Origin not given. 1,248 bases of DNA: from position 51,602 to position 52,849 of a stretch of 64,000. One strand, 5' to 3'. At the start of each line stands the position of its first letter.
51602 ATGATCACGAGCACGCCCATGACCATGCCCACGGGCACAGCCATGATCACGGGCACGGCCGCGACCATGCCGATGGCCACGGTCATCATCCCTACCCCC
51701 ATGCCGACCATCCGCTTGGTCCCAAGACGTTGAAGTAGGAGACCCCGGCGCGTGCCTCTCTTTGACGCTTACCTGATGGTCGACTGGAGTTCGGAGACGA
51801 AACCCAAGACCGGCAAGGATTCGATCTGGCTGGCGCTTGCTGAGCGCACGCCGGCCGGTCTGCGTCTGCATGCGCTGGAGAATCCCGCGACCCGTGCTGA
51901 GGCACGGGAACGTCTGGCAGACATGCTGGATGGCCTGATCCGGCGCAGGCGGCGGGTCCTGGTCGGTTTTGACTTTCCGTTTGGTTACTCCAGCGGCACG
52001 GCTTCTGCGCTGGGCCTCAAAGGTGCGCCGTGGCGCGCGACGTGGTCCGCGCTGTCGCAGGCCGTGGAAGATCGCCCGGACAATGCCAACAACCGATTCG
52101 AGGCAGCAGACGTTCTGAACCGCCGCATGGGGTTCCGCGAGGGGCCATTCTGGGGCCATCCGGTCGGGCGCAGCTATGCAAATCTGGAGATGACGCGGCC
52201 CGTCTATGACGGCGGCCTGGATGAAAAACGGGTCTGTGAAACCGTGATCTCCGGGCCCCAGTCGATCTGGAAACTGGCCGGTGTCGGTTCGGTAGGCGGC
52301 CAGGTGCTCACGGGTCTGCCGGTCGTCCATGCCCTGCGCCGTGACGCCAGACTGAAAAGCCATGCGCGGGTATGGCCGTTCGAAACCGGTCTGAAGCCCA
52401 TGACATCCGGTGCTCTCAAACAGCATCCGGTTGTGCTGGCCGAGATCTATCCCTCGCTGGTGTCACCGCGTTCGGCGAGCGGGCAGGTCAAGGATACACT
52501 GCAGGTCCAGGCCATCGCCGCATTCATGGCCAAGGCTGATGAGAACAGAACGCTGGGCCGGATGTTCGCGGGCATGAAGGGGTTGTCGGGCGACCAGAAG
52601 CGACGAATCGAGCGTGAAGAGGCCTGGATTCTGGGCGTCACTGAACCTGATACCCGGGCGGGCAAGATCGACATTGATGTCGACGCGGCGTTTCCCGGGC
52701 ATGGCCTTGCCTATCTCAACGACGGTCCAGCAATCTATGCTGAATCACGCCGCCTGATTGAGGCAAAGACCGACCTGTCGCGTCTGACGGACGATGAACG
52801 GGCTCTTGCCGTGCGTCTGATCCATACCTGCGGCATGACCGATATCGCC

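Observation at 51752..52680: Unknown roughly 300-aa domain fused in-frame to precorrin-8X methylmutase CobH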

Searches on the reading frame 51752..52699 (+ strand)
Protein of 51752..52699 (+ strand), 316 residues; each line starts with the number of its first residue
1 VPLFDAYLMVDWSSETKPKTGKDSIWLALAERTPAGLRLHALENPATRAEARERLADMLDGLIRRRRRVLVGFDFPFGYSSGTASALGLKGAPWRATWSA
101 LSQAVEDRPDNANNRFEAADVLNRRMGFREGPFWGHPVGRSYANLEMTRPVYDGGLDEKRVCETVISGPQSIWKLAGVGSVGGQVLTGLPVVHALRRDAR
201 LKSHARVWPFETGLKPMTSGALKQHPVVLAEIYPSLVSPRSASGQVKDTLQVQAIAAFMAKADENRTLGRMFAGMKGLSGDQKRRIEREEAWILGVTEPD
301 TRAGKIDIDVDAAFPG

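Call 4: search_protein_families(library=ncbifam, proteins=[window:51752-52680:+], max_evalue=0.1)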
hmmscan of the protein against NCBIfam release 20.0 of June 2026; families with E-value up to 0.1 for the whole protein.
window:51752-52680:+ (309 aa): 1 family
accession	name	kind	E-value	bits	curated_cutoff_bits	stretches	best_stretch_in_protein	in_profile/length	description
NF011066.0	PRK14495.1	equivalog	1e-44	153.3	596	1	4-298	167-443/452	putative molybdopterin-guanine dinucleotide biosynthesis protein MobB/unknown domain fusion protein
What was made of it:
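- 51752..52660 (+): X domain (aa 1-303): uncharacterised family with a predicted RNase-H-like fold. Invariant D11 (51782-84), D74 (51971-73), E231 (52442-44), D248 (52493-95), E290 (52619-21). NCBIfam PRK14495 'unknown domain' part matches at E=1e-44 (call 4).
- On NF011066 / PRK14495 MobB-unknown-domain fusion: There is no MobB part (call 4).
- Closest known: Stand-alone CobH/CbiC and the archaeal CbiX-CbiC fusion. Same: The chelatase-CbiC neighbourhood is an old one: CbiX directly precedes this gene, and a CbiX-CbiC fusion family exists (call 4).
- NCBIfam PRK14495 is a MobB-X fusion (call 4).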

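Call 7: find_homologous_proteins(query=window:51752-52680:+, max_evalue=0.001)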
Query window:51752-52680:+ (309 aa): 3745 proteins with E <= 0.001 among 8000 candidates; the best 120 are listed.
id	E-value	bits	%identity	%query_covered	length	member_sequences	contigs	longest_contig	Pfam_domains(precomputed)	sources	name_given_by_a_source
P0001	9.5e-197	671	96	100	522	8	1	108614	PF02570.21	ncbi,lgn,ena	-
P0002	4.4e-180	616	89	100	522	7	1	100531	PF02570.21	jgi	jgi:precorrin-8X/cobalt-precorrin-8 methylmutase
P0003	6.6e-175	599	87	100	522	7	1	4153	PF02570.21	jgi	-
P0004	7.9e-159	546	79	100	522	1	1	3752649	PF02570.21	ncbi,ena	-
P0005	4.4e-146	504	72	100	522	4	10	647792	PF02570.21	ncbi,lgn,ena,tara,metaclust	tara:strand:+ start:131 stop:1699 length:1569 start_codon:yes stop_codon:yes gene_type:complete|meta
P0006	1.1e-145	503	74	100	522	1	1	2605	PF02570.21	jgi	-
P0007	9.6e-136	470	69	100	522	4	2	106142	PF02570.21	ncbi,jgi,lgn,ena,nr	ncbi:MAG: precorrin-8X methylmutase [Alphaproteobacteria bacterium]|jgi:precorrin-8X/cobalt-precorri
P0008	1.0e-122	428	63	99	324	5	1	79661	-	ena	-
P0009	1.4e-121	424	64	100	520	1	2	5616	PF02570.21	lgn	-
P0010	2.6e-115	403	60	100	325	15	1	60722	-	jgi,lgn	-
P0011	1.3e-114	401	62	100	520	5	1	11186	PF02570.21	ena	-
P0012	2.3e-114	400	61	100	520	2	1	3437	PF02570.21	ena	-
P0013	4.1e-113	396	59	96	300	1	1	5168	-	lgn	-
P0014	1.9e-111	391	58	96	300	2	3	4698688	-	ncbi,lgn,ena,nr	ncbi:MAG: cobalamin biosynthesis protein CbiG [Gammaproteobacteria bacterium]|nr:cobalamin biosynthe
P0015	8.0e-111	389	59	100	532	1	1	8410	PF02570.21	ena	-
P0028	2.2e-101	358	56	100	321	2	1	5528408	-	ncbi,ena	-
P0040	3.1e-91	324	55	100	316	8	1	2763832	-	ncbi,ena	-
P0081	5.5e-79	284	52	95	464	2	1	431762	-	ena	-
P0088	1.5e-78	283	49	96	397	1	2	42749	-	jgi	jgi:precorrin-8X/cobalt-precorrin-8 methylmutase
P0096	3.6e-78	281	50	96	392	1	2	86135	-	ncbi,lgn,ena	-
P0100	5.8e-78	281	49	96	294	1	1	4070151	-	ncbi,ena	-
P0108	1.1e-77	280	49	95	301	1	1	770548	-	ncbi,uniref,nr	ncbi:cobalamin biosynthesis protein CbiG [Vitiosangium sp. GDMCC 1.1324]|uniref:cobalamin biosynthes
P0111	1.2e-77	280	49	96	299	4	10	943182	-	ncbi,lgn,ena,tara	tara:strand:+ start:3332 stop:4231 length:900 start_codon:yes stop_codon:yes gene_type:complete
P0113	1.3e-77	279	49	95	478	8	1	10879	-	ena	-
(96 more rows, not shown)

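Call 14: search_solved_structures(query=A1, max_evalue=10, show_alignments=2)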
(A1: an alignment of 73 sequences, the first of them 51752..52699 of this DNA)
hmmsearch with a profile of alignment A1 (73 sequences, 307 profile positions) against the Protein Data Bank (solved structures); distinct sequences matched with E-value up to 10: 0.

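Call 15: find_encoding_contigs(protein=P0014, flank=10000, max_places=2)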
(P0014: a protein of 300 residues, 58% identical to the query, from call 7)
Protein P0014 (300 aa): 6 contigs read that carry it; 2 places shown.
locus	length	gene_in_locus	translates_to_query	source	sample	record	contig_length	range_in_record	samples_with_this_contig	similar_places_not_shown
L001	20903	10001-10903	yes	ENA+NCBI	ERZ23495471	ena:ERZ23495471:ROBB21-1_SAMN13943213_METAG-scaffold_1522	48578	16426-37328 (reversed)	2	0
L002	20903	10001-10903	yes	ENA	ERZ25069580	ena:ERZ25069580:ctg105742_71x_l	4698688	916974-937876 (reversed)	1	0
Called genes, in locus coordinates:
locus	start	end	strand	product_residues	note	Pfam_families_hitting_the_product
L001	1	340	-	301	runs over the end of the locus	PF00753:Lactamase_B, PF12706:Lactamase_B_2 (weak)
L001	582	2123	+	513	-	PF10150:RNase_E_G, PF20833:RNase_E_G_Thio (weak)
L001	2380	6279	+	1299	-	PF05359:DUF748, PF13116:YhdP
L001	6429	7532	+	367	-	PF02540:NAD_synthase, PF03054:tRNA_Me_trans, PF20259:tRNA_Me_trans_M, PF20258:tRNA_Me_trans_C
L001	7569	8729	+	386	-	PF02463:SMC_N (weak), PF13476:AAA_23 (weak), PF13304:AAA_21, PF13175:AAA_15 (weak)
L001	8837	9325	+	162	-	PF14103:DUF4276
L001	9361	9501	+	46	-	-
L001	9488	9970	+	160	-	-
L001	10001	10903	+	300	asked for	-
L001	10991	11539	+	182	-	PF00160:Pro_isomerase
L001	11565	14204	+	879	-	PF00330:Aconitase, PF00694:Aconitase_C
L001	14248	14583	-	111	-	-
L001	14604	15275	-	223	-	PF08843:AbiEii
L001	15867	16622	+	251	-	PF00005:ABC_tran, PF13304:AAA_21 (faint)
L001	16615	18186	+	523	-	PF04069:OpuAC, PF00528:BPD_transp_1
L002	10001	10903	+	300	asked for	-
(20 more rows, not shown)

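Call 16: find_encoding_contigs(protein=P0108, flank=10000, max_places=2)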
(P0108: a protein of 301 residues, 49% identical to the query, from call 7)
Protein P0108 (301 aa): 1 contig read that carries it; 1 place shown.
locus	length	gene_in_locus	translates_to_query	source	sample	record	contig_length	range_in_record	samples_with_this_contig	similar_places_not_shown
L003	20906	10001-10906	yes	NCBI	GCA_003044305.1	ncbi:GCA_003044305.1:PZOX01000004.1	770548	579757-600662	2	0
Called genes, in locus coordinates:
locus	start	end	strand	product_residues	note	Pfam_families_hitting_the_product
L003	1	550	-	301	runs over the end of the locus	-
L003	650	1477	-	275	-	PF01739:CheR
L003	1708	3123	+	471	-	-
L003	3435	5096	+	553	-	PF07626:PSD3, PF07637:PSD5, PF07631:PSD4, PF07627:PSCyt3, PF07624:PSD2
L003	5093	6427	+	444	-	PF07586:HXXSHH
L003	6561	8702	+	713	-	PF07676:PD40 (faint)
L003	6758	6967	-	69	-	-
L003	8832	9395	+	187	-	PF09536:DUF2378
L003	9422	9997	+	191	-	PF00188:CAP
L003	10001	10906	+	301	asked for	-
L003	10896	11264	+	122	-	PF14119:DUF4288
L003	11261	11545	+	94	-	-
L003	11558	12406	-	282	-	PF12740:PETase, PF01738:DLH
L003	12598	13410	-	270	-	PF01346:FKBP_N, PF00254:FKBP_C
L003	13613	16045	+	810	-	PF00989:PAS, PF08448:PAS_4, PF13188:PAS_8 (faint), PF13185:GAF_2, PF13426:PAS_9, PF08448:PAS_4, PF00512:HisKA, PF02518:HATPase_c, +1 more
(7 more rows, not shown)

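Call 18: find_encoding_contigs(protein=P0028, flank=8000, max_places=1)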
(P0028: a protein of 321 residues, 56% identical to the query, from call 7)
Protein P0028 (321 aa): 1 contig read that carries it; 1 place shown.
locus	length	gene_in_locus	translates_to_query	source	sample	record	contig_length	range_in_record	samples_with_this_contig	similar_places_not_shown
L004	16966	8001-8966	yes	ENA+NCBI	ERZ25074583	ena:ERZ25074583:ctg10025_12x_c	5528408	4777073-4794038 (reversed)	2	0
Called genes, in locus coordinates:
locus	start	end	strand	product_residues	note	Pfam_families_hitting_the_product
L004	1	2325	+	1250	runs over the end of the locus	PF02514:CobN-Mg_chel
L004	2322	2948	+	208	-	PF12557:Co_AT_N (faint), PF02572:CobA_CobO_BtuR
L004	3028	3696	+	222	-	PF04366:Ysc84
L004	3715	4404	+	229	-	PF04366:Ysc84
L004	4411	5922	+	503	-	PF01656:CbiA, PF13500:AAA_26, PF07685:GATase_3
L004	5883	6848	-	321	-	PF03186:CobD_Cbib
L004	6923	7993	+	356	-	-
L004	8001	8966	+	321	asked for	-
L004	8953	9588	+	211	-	PF02570:CbiC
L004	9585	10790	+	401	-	PF00590:TP_methylase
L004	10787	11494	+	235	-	PF00590:TP_methylase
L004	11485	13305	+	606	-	PF11760:CbiG_N, PF11761:CbiG_mid (weak), PF01890:CbiG_C, PF00590:TP_methylase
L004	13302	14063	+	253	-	PF00590:TP_methylase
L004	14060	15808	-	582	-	-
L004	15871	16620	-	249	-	PF02571:CbiJ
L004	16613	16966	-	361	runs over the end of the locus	PF01888:CbiD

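Call 19: find_encoding_contigs(protein=P0100, flank=8000, max_places=1)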
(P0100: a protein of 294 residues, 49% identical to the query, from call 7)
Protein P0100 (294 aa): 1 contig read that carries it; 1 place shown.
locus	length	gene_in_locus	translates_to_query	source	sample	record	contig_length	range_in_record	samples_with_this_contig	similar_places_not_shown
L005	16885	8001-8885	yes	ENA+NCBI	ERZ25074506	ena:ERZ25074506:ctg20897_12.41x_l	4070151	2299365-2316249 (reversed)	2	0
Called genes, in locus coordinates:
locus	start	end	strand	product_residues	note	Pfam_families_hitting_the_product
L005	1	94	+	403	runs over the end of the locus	PF03616:Glt_symporter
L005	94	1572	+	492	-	PF16868:NMT1_3, PF09084:NMT1 (weak)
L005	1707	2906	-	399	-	-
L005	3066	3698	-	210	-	PF10112:Halogen_Hydrol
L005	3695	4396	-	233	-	-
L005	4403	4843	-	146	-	PF00691:OmpA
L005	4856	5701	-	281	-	PF00092:VWA, PF13519:VWA_2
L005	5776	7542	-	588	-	PF09084:NMT1, PF00691:OmpA (faint)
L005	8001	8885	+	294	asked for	-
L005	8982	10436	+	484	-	PF00171:Aldedh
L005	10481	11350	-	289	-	PF07366:SnoaL, PF12680:SnoaL_2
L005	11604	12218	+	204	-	PF00578:AhpC-TSA (weak), PF02630:SCO1-SenC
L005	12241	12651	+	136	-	-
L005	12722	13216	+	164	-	PF04314:LpqE-like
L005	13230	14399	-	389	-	PF07690:MFS_1, PF00083:Sugar_tr (weak), PF07690:MFS_1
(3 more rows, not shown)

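Call 20: find_encoding_contigs(protein=P0040, flank=8000, max_places=1)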
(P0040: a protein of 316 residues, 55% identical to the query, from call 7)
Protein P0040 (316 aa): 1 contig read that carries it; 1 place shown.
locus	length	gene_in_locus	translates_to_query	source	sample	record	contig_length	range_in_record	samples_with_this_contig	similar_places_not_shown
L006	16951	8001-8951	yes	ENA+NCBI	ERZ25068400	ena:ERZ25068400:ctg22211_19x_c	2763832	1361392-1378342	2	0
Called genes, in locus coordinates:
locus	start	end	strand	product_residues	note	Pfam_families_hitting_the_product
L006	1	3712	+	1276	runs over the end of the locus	PF02514:CobN-Mg_chel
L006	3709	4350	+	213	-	PF02572:CobA_CobO_BtuR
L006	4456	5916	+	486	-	PF01656:CbiA, PF13500:AAA_26, PF07685:GATase_3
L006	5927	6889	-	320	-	PF03186:CobD_Cbib, PF17113:AmpE (weak)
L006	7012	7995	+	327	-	PF01903:CbiX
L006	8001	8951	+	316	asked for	-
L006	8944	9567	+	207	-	PF02570:CbiC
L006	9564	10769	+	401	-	PF00590:TP_methylase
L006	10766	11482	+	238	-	PF00590:TP_methylase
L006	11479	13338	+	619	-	PF11760:CbiG_N, PF01890:CbiG_C, PF00590:TP_methylase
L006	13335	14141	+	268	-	PF00590:TP_methylase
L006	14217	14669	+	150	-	PF13279:4HBT_2, PF03061:4HBT (weak)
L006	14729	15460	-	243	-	PF13489:Methyltransf_23 (weak), PF08241:Methyltransf_11, PF08242:Methyltransf_12, PF13649:Methyltransf_25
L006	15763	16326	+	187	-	-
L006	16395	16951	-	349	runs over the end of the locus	PF00005:ABC_tran, PF13304:AAA_21 (faint), PF08402:TOBE_2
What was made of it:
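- Split versions overlap cobH by 8-14 nt in the identical cluster order (calls 18, 20). Split versions (X followed by an overlapping cobH) exist in related genomes (calls 18, 20).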

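Call 21: predict_structure(alignment_id=A1)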
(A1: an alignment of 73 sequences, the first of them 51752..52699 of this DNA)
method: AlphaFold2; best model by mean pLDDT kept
length: 316 residues; sequences in the alignment: 73
mean_pLDDT: 95.5   pTM: 0.94
mean pLDDT of the five models: 95.5, 95.4, 95.0, 94.2, 92.8
residues with pLDDT >= 90: 284; 70-90: 32; 50-70: 0; < 50: 0
segments of 3 or more residues with pLDDT < 50: none
pLDDT, mean of each block of 10 residues (from residue 1): 97 94 94 96 97 99 98 97 97 98 97 98 93 95 95 87 88 93 97 98 98 97 97 95 91 98 98 96 98 94 91 90
secondary structure, 60 per line:
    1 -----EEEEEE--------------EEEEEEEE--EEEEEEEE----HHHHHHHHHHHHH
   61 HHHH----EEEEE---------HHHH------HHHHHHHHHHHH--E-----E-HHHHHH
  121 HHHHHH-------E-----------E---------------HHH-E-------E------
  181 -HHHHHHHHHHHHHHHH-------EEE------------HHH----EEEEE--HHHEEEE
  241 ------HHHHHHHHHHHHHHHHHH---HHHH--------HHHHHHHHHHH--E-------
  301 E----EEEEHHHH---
elements in order: E6-11 E26-33 E36-43 H48-64 E69-73 H83-86 H93-104 H115-126 H182-197 E205-207 E227-231 E237-240 H247-264 H268-271 H280-290 E306-309 H310-313
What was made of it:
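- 51752..52660 (+): AF2 pLDDT 95.5, pTM 0.94 (call 21).
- Structure: pLDDT 95.5, pTM 0.94 (call 21).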

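Call 25: fold_search(model_id=the predicted structure, library=pdb)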
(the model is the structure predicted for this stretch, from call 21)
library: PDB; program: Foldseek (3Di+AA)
matches with E <= 10: 580; with E <= 0.001: 0
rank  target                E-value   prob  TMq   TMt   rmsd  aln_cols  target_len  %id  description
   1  6m5u_A                1.5e-02  0.63  0.18  0.10  14.3       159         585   15  The coordinates of the monomeric terminase complex in the presence of the ADP-BeF3 (released 2020-10-28)
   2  1t6d_A                3.6e-02  0.23  0.13  0.14  12.3       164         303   10  MIRAS phasing of the Aquifex aeolicus Ppx/GppA phosphatase: crystal structure of the type II variant (released 2004-08-03)
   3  6m5r_A                3.9e-02  0.44  0.18  0.09  14.3       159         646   15  The coordinates of the apo monomeric terminase complex (released 2020-10-28)
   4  8jgx_A                5.9e-02  0.25  0.13  0.09  10.4       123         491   15  Crystal structure of Acinetobacter baumannii exopolyphosphatase (released 2024-05-15)
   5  4ld0_B                6.3e-02  0.18  0.14  0.25  17.0       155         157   19  T. thermophilus RuvC in complex with Holliday junction substrate (released 2013-09-04)
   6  4iox_A                7.1e-02  0.85  0.17  0.23   4.2        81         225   20  The structure of the herpes simplex virus DNA-packaging motor pUL15 C-terminal nuclease domain provides insights into  (released 2013-05-01)
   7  6m5t                  8.0e-02  0.80  0.18  0.22   4.2        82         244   23  The coordinate of the nuclease domain of the apo terminase complex (released 2020-10-28)
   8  8bgu_A                8.6e-02  0.05  0.11  0.14  23.0       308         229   10  human MDM2-5S RNP (released 2023-06-14)
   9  1hkb_A                1.2e-01  0.35  0.15  0.06   7.9       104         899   14  CRYSTAL STRUCTURE OF RECOMBINANT HUMAN BRAIN HEXOKINASE TYPE I COMPLEXED WITH GLUCOSE AND GLUCOSE-6-PHOSPHATE (released 1998-06-03)
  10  3n4p_B                1.2e-01  0.51  0.17  0.23   7.0        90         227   12  Human cytomegalovirus terminase nuclease domain (released 2010-10-06)
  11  8jgx_B                1.2e-01  0.18  0.11  0.08  11.4       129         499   14  Crystal structure of Acinetobacter baumannii exopolyphosphatase (released 2024-05-15)
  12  6d8p_B                1.3e-01  0.51  0.17  0.08   5.3        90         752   13  Ternary RsAgo Complex Containing Guide RNA Paired with Target DNA (released 2018-07-25)
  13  6s02_B                1.4e-01  0.06  0.10  0.09  20.3       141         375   12  Plasmodium falciparum Hsp70-x chaperone nucleotide binding domain - ADP bound state (released 2019-10-02)
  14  7oya_D1               1.5e-01  0.04  0.11  0.12  21.4       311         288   11  Cryo-EM structure of the 1 hpf zebrafish embryo 80S ribosome (released 2022-07-13)
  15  7xhj_A                1.6e-01  0.16  0.14  0.25  13.1       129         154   12  Crystal structure of RuvC from Deinococcus radiodurans (released 2022-07-06)
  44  2flo_A                3.5e-01  0.14  0.10  0.07   7.5        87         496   13  Crystal structure of exopolyphosphatase (PPX) from E. coli O157:H7 (released 2006-06-06)
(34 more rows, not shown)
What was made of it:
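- On ASKHA phosphotransferases (Ppx/GppA, sugar kinases, Hsp70/actin): ASKHA hits in Foldseek cover about 100-160 columns at rmsd 8-12 A (call 25).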

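Call 27: search_protein_families(library=pfam, alignment_id=A1, max_evalue=10)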
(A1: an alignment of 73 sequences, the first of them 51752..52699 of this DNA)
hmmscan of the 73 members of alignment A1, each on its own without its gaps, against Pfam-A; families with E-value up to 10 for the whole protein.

A. member 1, window:51752-52699:+ (316 aa): 0 families

B. families by the number of members that match (of 73 scanned): 11 families
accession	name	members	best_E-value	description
PF02570.20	CbiC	3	8.7e-67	Precorrin-8X methylmutase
PF04250.19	DUF429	1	0.0054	Protein of unknown function (DUF429)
PF12710.13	HAD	1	0.03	haloacid dehalogenase-like hydrolase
PF21825.2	crAss001_48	1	0.044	crAss001_48 related protein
PF13340.11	DUF4096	1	0.049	Putative transposase of IS4/5 family (DUF4096)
PF10620.15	MdcG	1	0.069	Phosphoribosyl-dephospho-CoA transferase MdcG C-terminal domain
PF00144.29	Beta-lactamase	1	0.071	Beta-lactamase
PF24538.1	DUF7599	1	0.11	Domain of unknown function (DUF7599)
PF03545.18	YopE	1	0.11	Yersinia virulence determinant (YopE)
PF07825.17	Exc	1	0.17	Excisionase-like protein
PF18514.6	MDY2_C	1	0.19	Ubiquitin-like protein MDY2, C-terminal domain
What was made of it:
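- On DUF429 (PF04250): The window domain gives no hit even at E<=10 (call 27).
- On CobG / CobZ / CobF / CbiD / CobK(CbiJ) (the 'missing' ring enzymes): No Pfam redox, methyltransferase or nucleotide-binding family matches (call 27).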

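Call 32: fold_search(model_id=the predicted structure, library=viral)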
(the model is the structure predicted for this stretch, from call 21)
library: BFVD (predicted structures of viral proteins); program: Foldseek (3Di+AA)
matches with E <= 10: 585; with E <= 0.001: 0
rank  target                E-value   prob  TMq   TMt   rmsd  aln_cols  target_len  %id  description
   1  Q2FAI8                1.6e-02  0.77  0.19  0.09  13.0       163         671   12  Rh124 [Rhesus cytomegalovirus (strain 68-1)]
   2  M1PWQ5                3.4e-02  0.51  0.15  0.09   5.6        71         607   15  (no name in the UniProt tables at hand)
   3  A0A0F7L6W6            3.8e-02  0.85  0.16  0.27   4.2        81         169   17  Holliday junction resolvase RuvC [uncultured marine virus]
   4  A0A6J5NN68            3.8e-02  0.60  0.18  0.12  11.7       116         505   19  Archaeophage PsiM2, terminase large subunit [uncultured Caudovirales phage]
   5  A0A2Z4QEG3            4.1e-02  0.85  0.16  0.14   5.4        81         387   15  Putative terminase large subunit [Escherichia phage Eco_BIFF]
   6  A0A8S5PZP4            4.3e-02  0.96  0.18  0.27   4.3        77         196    9  Uncharacterized protein [Myoviridae sp. ctBtT5]
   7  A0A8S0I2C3            4.6e-02  0.89  0.17  0.26   4.4        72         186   12  (no name in the UniProt tables at hand)
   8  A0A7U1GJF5            4.6e-02  0.23  0.16  0.11  14.8       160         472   10  (no name in the UniProt tables at hand)
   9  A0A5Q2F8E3            5.2e-02  0.82  0.17  0.10   4.3        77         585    9  (no name in the UniProt tables at hand)
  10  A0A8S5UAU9            5.5e-02  0.69  0.14  0.14   4.7        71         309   13  Terminase [Caudovirales sp. ctCVG11]
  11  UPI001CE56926         7.5e-02  0.72  0.17  0.15   4.9        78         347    8  (no name look-up for this kind of identifier)
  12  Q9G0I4                7.5e-02  0.60  0.15  0.18   4.7        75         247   13  Gp2 [Roseobacter phage SIO1]
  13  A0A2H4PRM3            9.0e-02  0.20  0.17  0.27  11.2       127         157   10  ribonuclease H [Proteus phage PM135]
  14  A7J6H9                9.6e-02  0.77  0.16  0.31   3.6        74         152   18  Uncharacterized protein n125L [Paramecium bursaria Chlorella virus FR483]
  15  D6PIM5                1.0e-01  0.35  0.13  0.24   5.2        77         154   18  (no name in the UniProt tables at hand)
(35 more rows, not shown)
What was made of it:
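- On RNase-H-like superfamily (RuvC/terminase-nuclease clade): The top hits (E 0.015-0.2, 75-90 aligned residues, probability up to 0.85-0.96) are consistently terminase nuclease, RuvC, RuvX, PIWI, RNase H and Ppx (calls 25, 32).
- All weak Foldseek hits are RNase-H-fold proteins: HSV/HCMV terminase nuclease, RuvC, RuvX, Argonaute PIWI, Ppx/GppA (calls 25, 32).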
